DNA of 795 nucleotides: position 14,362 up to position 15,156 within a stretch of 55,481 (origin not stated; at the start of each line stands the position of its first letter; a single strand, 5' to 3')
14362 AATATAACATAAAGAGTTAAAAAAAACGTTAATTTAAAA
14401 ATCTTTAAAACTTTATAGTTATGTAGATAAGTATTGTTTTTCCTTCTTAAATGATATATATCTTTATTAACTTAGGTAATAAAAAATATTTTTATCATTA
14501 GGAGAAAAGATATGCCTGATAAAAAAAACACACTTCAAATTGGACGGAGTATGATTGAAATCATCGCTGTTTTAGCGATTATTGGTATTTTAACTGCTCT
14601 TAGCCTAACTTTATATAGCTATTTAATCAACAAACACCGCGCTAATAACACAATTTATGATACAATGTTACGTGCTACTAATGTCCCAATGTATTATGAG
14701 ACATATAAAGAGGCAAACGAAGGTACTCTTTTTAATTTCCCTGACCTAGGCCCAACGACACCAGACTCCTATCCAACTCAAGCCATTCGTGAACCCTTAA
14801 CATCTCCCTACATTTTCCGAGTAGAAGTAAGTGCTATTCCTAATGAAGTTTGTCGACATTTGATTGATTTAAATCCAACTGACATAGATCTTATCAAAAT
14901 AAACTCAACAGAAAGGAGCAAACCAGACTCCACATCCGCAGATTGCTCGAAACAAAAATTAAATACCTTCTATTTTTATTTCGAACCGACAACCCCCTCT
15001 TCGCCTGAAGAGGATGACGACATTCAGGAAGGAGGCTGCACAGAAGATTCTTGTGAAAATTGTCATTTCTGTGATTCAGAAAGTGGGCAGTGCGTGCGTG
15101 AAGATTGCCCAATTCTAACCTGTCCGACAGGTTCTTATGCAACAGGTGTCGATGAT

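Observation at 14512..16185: Pilin-like N-terminus fused to a roughly 380-aa domain holding about 60 cysteines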

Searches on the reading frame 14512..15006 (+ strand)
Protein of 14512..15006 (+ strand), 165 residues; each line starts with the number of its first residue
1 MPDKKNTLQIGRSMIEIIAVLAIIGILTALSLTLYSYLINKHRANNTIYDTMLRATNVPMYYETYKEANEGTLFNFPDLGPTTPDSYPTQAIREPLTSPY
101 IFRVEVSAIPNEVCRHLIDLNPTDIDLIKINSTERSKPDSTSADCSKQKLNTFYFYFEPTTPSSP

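Call 5: search_protein_families(library=pfam, proteins=[window:14512-15006:+], max_evalue=1)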
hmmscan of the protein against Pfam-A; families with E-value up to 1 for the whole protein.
window:14512-15006:+ (165 aa): 1 family
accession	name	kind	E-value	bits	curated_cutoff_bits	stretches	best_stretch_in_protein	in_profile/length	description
PF07963.17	N_methyl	-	0.32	11.1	21.2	1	13-30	8-25/27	Prokaryotic N-terminal methylation motif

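Call 6: search_protein_families(library=ncbifam, proteins=[window:14512-15006:+], max_evalue=1)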
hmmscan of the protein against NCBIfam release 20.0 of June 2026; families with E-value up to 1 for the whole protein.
window:14512-15006:+ (165 aa): 5 families
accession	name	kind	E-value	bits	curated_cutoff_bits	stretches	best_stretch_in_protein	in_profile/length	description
NF007862.0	PRK10574.1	equivalog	0.016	15.4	138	1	9-42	4-37/145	prepilin peptidase-dependent pilin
TIGR01710.1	typeII_sec_gspG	equivalog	0.034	14.2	88.85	1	12-55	3-44/134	type II secretion system major pseudopilin GspG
TIGR02532.1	IV_pilin_GFxxxE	domain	0.088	12.7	16.3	1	13-30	5-22/24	prepilin-type N-terminal cleavage/methylation domain-containing protein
NF041775.1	typeIV_PilA_Myxo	equivalog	0.093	12.7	400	1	9-45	10-44/214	type IV pilin protein PilA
TIGR01708.2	typeII_sec_gspH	equivalog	0.15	12.1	80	1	11-33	3-25/169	type II secretion system minor pseudopilin GspH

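Call 16: find_related_loci(query=A2, collection=genome_contigs, flank=10000)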
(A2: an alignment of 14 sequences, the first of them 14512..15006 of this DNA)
Query A2 (165 aa) in genome_contigs; peptide patterns used: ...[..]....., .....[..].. (x = any residue, [..] = any of these).
110 stretches matched a pattern; 81 encode a relative of the query (tblastn E <= 1e-3); the best 80 are kept; 79 distinct loci.
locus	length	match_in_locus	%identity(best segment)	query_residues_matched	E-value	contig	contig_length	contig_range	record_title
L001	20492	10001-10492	99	1-164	8e-110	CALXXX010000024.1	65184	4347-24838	MAG: uncultured Alphaproteobacteria bacterium isolate E27__bin304 genome assembly, contig: E27__k127_922026, whole genom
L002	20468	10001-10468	46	4-158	4e-40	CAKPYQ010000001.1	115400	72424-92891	MAG: uncultured Alphaproteobacteria bacterium isolate REFINED_METABAT215_TOP10_CONTIGS_1500_ASSEMBLY_K77_MERGED__Hadza_M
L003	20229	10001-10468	44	4-158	9e-40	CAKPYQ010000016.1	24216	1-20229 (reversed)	MAG: uncultured Alphaproteobacteria bacterium isolate REFINED_METABAT215_TOP10_CONTIGS_1500_ASSEMBLY_K77_MERGED__Hadza_M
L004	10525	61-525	45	5-158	5e-40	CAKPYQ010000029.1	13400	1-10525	MAG: uncultured Alphaproteobacteria bacterium isolate REFINED_METABAT215_TOP10_CONTIGS_1500_ASSEMBLY_K77_MERGED__Hadza_M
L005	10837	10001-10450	40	9-156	1e-34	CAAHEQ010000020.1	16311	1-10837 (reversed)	MAG TPA_asm: Alphaproteobacteria bacterium, isolate HGM16760, WGS project CAAHEQ010000000 data, contig: SRS882242_20_k99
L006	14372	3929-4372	44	11-158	2e-34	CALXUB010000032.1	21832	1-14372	MAG: uncultured Alphaproteobacteria bacterium isolate E02__bin238 genome assembly, contig: E02__k127_3893534, whole geno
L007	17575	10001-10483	42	9-163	3e-33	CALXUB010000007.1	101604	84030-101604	MAG: uncultured Alphaproteobacteria bacterium isolate E02__bin238 genome assembly, contig: E02__k127_3022506, whole geno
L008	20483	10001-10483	43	9-163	3e-33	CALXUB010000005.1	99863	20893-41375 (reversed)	MAG: uncultured Alphaproteobacteria bacterium isolate E02__bin238 genome assembly, contig: E02__k127_3918858, whole geno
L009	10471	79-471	43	4-134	7e-33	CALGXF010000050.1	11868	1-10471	MAG TPA_asm: uncultured Alphaproteobacteria bacterium isolate ERR1995250_bin.62_CONCOCT_v1.1_MAG genome assembly, contig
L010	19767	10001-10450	45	4-155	2e-32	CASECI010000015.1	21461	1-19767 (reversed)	uncultured Alphaproteobacteria bacterium isolate CO.O44.metabat-bins.45 genome assembly, contig: CO.O44.metabat-bins.45.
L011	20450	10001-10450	40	5-158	1e-31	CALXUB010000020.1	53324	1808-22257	MAG: uncultured Alphaproteobacteria bacterium isolate E02__bin238 genome assembly, contig: E02__k127_199767, whole genom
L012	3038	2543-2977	43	9-158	1e-31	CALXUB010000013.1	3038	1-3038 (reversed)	MAG: uncultured Alphaproteobacteria bacterium isolate E02__bin238 genome assembly, contig: E02__k127_4231891, whole geno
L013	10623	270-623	48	11-133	6e-31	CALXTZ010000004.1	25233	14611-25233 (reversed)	MAG: uncultured Alphaproteobacteria bacterium isolate BRZ_AF__bin11 genome assembly, contig: BRZ_AF__NODE_2951_length_25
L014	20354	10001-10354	47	11-133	1e-30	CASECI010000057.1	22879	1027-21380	uncultured Alphaproteobacteria bacterium isolate CO.O44.metabat-bins.45 genome assembly, contig: CO.O44.metabat-bins.45.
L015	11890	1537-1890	47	11-133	1e-30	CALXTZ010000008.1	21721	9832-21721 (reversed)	MAG: uncultured Alphaproteobacteria bacterium isolate BRZ_AF__bin11 genome assembly, contig: BRZ_AF__NODE_3693_length_21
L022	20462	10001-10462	40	9-155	1e-29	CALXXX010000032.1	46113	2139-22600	MAG: uncultured Alphaproteobacteria bacterium isolate E27__bin304 genome assembly, contig: E27__k127_4454480, whole geno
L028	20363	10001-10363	44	7-132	5e-29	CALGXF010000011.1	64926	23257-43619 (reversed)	MAG TPA_asm: uncultured Alphaproteobacteria bacterium isolate ERR1995250_bin.62_CONCOCT_v1.1_MAG genome assembly, contig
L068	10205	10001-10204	51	11-78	1e-17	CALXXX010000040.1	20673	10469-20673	MAG: uncultured Alphaproteobacteria bacterium isolate E27__bin304 genome assembly, contig: E27__k127_2322309, whole geno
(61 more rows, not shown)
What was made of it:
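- On Type IVb pilus system (as opposed to T4a, T2SS or Tad): The hosts are Alphaproteobacteria MAGs (call 16).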

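Call 21: search_protein_families(library=pfam, proteins=[L068:698-1885:+, L068:1985-2998:+, L068:2985-4673:+, L068:4686-6173:+, L068:6151-7098:+, L068:7102-8799:+, L068:8816-9934:+], max_evalue=0.01)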
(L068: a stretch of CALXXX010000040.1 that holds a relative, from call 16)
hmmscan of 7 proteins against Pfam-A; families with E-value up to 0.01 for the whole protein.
L068:698-1885:+ (396 aa): 1 family
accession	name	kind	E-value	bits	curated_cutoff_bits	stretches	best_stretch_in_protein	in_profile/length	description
PF23275.1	TPR_23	-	0.0011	19.4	27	1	62-177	49-164/234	ESX-1 secretion-associated protein EspA-like, TPR repeats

L068:1985-2998:+ (338 aa): 1 family
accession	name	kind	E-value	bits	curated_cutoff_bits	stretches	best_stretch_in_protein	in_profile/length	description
PF10671.14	TcpQ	-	3e-17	62.9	27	1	254-330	2-78/80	Toxin co-regulated pilus biosynthesis protein Q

L068:2985-4673:+ (563 aa): 1 family
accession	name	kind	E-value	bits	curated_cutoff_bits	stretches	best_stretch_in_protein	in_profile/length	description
PF00263.26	Secretin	-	1.2e-10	41.7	27.5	2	343-424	1-76/169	Bacterial type II and III secretion system protein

L068:4686-6173:+ (496 aa): 3 families
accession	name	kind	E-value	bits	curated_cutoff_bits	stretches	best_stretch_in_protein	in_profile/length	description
PF06864.17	PAP_PilO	-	7.7e-27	94.6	26.7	1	77-494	2-418/419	Pilin accessory protein (PilO)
PF07763.18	FEZ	-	0.0016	18.6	28.1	1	37-103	71-130/240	FEZ-like protein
PF22156.1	Thiaminase_I-like_N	-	0.0068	16.9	27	0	30-76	49-95/136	Thiaminase I-like, N-terminal domain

L068:6151-7098:+ (316 aa): 1 family
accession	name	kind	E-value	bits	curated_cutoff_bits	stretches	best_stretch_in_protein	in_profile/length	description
PF23893.1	Y4YQ_C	-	0.0035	17.5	27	1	259-286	22-49/53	Uncharacterised protein Y4YQ C-terminal domain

L068:7102-8799:+ (566 aa): 4 families
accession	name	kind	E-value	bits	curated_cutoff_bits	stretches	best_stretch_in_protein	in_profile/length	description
PF00437.27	T2SSE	-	1.8e-67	228.1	24.9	1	140-555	3-370/370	Type II/IV secretion system protein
PF25199.1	nSTAND_NTPase5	-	0.0017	18.7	34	1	299-334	42-77/145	Novel STAND NTPase 5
PF03266.21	NTPase_1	-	0.0073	16.6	23.9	0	301-331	2-31/168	NTPase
PF13401.12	AAA_22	-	0.0086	16.8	27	0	299-387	6-96/130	AAA domain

L068:8816-9934:+ (373 aa): 1 family
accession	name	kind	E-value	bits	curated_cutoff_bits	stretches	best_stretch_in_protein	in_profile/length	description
PF00482.28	T2SSF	-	2.5e-26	92.5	25.2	2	241-360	1-121/125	Type II secretion system (T2SS), protein F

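Call 34: search_solved_structures(query=A2, max_evalue=5, show_alignments=2)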
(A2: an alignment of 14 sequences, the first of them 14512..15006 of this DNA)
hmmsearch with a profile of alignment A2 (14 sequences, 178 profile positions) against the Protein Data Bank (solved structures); distinct sequences matched with E-value up to 5: 27.
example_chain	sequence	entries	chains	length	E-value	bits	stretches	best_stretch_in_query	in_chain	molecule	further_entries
9laa_A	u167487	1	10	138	0.00052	23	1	4-36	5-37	Type IV pilin protein PilA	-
9egp_A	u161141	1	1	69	0.00063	22.8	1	4-46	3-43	Geopilin domain 1 protein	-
7tgg_A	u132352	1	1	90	0.0019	21.2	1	4-36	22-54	Geopilin domain 1 protein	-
2m7g_A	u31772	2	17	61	0.063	16.2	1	13-36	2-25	Geopilin domain 1 protein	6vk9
8tob_GA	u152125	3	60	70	0.13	15.2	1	14-42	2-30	Fimbrial protein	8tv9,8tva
5kua_A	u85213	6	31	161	0.17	14.8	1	13-40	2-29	pilin | Neisseria meningitidis PilE variant SB-GATDH | Neisseria meningitidis PilE, SB-DATDH variant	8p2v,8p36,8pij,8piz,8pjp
8p3b_A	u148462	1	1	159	0.25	14.3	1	13-39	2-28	Fimbrial protein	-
1ay2_A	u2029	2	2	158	0.27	14.2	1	13-39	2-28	TYPE 4 PILIN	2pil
3sok_A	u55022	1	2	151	0.3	14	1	13-46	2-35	Fimbrial protein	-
6xxd_A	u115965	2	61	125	0.33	13.9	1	13-55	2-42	PilA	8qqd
7yh3_A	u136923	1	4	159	0.39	13.7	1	72-153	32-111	TRAPPC3 from Thorarchaeota SMTZ1-45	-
2hi2_A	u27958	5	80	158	0.4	13.6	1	13-40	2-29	Fimbrial protein | PilA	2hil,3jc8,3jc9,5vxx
6lhf_B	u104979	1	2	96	0.41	13.6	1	57-105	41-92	Beta-2-microglobulin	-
8z0h_B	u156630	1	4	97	0.41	13.6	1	57-105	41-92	Beta-2-microglobulin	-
6lhg_B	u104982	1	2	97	0.42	13.5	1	57-105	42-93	Beta-2-microglobulin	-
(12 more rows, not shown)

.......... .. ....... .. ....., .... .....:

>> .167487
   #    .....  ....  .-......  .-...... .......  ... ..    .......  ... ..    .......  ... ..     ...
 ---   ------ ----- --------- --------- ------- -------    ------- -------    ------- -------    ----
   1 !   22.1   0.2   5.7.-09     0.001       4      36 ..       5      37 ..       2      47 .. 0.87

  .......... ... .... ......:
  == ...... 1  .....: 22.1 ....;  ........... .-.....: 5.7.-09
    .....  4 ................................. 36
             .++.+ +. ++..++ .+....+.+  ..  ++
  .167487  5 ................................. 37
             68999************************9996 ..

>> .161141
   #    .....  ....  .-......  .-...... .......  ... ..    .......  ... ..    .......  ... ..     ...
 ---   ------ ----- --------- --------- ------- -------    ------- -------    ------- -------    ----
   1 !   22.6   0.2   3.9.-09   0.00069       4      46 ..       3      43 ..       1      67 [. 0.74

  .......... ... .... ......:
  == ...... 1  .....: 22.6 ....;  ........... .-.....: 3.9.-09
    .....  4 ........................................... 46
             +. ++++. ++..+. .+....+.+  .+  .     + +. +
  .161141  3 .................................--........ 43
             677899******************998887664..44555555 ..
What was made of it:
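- On Type IV pilin (class III signal peptide, IPR012902/PF07963): The profile aligns in register with GFTLIE of solved pilins (call 34).
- The module profile hits solved type IV pilins in register (9laa PilA E 5e-4, geopilin 6e-4; call 34).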

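Call 57: search_protein_families(library=pfam, proteins=[L028:11295-11723:+, L028:12694-14403:-, L028:14419-15201:-, L028:15294-15974:-, L028:769-1965:+, L028:2070-2963:+, L028:6045-6944:+, L022:10007-12547:+], max_evalue=0.05)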
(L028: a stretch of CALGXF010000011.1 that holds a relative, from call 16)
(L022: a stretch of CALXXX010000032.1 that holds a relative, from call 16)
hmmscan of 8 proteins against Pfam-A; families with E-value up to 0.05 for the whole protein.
L028:11295-11723:+ (143 aa): 0 families

L028:12694-14403:- (569 aa): 0 families

L028:14419-15201:- (260 aa): 0 families

L028:15294-15974:- (226 aa): 1 family
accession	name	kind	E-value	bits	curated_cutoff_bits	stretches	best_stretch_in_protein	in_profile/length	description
PF01863.23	YgjP-like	-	5.8e-45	154.3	26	1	20-217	1-206/207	YgjP-like, metallopeptidase domain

L028:769-1965:+ (399 aa): 2 families
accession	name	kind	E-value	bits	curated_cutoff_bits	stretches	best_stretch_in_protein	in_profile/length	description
PF12325.13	TMF_TATA_bd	-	0.036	14.6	29.1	1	165-201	70-106/115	TATA element modulatory factor 1 TATA binding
PF20232.3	T6SS_FHA_C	-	0.039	14.2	23.7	0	263-327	53-116/180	C-terminal domain of Type VI secretion system FHA protein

L028:2070-2963:+ (298 aa): 1 family
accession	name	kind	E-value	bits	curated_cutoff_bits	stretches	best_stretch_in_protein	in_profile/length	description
PF10671.14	TcpQ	-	3.7e-17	62.6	27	1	214-290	2-78/80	Toxin co-regulated pilus biosynthesis protein Q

L028:6045-6944:+ (300 aa): 3 families
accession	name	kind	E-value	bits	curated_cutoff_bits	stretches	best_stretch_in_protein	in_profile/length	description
PF25785.1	TPR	-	0.011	16.5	27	1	151-222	12-83/110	Nucleoprotein TPR-like domain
PF23893.1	Y4YQ_C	-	0.023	14.9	27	1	250-277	23-50/53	Uncharacterised protein Y4YQ C-terminal domain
PF04502.18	Saf4_Yju2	-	0.025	14.7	27.8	1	112-210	135-237/332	Saf4/Yju2 protein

L022:10007-12547:+ (847 aa): 0 families

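Call 72: find_homologous_proteins(query=L068:698-1885:+, max_evalue=1e-10)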
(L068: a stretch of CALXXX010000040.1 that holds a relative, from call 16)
Query L068:698-1885:+ (396 aa): 53 proteins with E <= 1e-10 among 8000 candidates.
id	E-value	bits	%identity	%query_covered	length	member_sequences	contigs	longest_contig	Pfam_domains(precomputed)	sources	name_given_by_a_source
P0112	1.5e-250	848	100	100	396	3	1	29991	-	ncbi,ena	-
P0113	5.4e-218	741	87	100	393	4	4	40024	-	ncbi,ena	-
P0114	5.9e-191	652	77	100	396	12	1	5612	-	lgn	-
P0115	8.5e-151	520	64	100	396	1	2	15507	-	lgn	-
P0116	3.5e-119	416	52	98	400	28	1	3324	-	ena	-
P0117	9.9e-118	411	53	99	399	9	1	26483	-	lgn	-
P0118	1.1e-116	408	55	93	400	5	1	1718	-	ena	-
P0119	2.0e-115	404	53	98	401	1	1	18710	-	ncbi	-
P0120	3.9e-115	403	51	98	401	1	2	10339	-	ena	-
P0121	1.1e-114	401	51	100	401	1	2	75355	-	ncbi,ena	-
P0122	3.2e-114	400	53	100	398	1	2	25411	-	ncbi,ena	-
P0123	3.5e-113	397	53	96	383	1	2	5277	-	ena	-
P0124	3.6e-111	390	54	96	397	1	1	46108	-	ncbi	-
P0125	8.5e-107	376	54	93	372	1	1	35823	-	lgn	-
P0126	1.5e-106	375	49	100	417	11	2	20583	-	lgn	-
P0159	7.1e-78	280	40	100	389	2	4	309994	-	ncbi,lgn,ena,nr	ncbi:MAG: hypothetical protein J6Y03_04330 [Alphaproteobacteria bacterium]|nr:hypothetical protein [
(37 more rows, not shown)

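Call 73: find_encoding_contigs(protein=P0112, flank=10000, max_places=3)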
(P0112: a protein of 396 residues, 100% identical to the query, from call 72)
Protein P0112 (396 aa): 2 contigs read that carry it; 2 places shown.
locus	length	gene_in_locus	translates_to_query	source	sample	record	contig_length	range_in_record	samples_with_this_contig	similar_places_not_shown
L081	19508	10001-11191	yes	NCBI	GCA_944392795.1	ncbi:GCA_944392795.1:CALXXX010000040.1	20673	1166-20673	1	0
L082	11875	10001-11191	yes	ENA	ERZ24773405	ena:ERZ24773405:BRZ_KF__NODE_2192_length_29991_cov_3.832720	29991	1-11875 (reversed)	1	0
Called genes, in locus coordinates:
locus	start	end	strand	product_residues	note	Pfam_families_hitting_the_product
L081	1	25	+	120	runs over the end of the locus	PF00072:Response_reg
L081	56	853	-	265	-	PF09851:SHOCT, PF05154:TM2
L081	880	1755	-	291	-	PF02016:Peptidase_S66, PF17676:Peptidase_S66C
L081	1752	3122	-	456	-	PF01225:Mur_ligase, PF08245:Mur_ligase_M, PF02875:Mur_ligase_C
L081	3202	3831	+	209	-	-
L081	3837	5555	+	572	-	PF01464:SLT, PF27553:SLT_superhelical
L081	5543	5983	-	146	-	PF05656:DUF805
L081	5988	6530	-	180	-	-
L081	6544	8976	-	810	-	PF27097:VirB4_TrbE_N (weak), PF03135:CagE_TrbE_VirB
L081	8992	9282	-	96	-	-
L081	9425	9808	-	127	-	PF04956:TrbC (faint)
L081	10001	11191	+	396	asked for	-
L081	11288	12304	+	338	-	PF10671:TcpQ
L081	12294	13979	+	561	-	PF00263:Secretin (weak)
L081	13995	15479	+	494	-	PF06864:PAP_PilO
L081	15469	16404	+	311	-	-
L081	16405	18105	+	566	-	PF00437:T2SSE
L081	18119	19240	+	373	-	PF00482:T2SSF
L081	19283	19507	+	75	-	?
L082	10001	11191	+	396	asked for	-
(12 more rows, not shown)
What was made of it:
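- Closest known: R64/IncI1 thin-pilus adhesin PilV with shufflon-encoded alternative C-termini. Same: In MAG E27__bin304 the operon lies next to T4SS genes (call 73).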

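Call 74: find_encoding_contigs(protein=P0159, flank=10000, max_places=2)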
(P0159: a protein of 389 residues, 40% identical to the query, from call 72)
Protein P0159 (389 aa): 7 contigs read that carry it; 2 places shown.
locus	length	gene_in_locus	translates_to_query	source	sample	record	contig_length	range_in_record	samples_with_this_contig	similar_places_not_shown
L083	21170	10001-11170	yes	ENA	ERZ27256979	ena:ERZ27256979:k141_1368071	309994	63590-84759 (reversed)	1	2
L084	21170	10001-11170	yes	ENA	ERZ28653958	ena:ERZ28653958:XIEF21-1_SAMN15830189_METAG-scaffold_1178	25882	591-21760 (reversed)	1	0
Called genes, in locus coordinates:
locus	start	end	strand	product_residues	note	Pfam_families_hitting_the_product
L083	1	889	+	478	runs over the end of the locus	PF02789:Peptidase_M17_N, PF00883:Peptidase_M17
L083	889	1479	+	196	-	PF02580:Tyr_Deacylase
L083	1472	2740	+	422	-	PF00275:EPSP_synthase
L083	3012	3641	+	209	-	-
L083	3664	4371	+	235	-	-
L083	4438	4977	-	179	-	PF00210:Ferritin (faint), PF02915:Rubrerythrin, PF23458:DUF7130 (weak), PF21349:RUBY_RBDX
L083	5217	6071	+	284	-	PF00140:Sigma70_r1_2, PF04542:Sigma70_r2, PF04545:Sigma70_r4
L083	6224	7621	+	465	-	PF02881:SRP54_N, PF00448:SRP54, PF13401:AAA_22 (weak), PF13614:AAA_31 (faint), PF01656:CbiA, PF02978:SRP_SPB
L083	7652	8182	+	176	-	-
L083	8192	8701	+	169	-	PF01782:RimM, PF05239:PRC, PF24986:PRC_RimM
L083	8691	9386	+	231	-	PF01746:tRNA_m1G_MT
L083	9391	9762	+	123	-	PF01245:Ribosomal_L19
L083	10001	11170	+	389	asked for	-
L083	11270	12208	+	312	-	PF10671:TcpQ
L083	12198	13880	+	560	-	PF00263:Secretin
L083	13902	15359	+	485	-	PF06864:PAP_PilO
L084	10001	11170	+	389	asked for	-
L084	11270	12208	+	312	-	PF10671:TcpQ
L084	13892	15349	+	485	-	PF06864:PAP_PilO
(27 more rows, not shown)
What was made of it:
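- On Type IVb pilus system (as opposed to T4a, T2SS or Tad): A single seven-gene operon contains TcpQ (PF10671) and PilO of the R64 type (PF06864) (calls 21, 73, 74).
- The operon is conserved in a more distant Alphaproteobacteria MAG (call 74).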
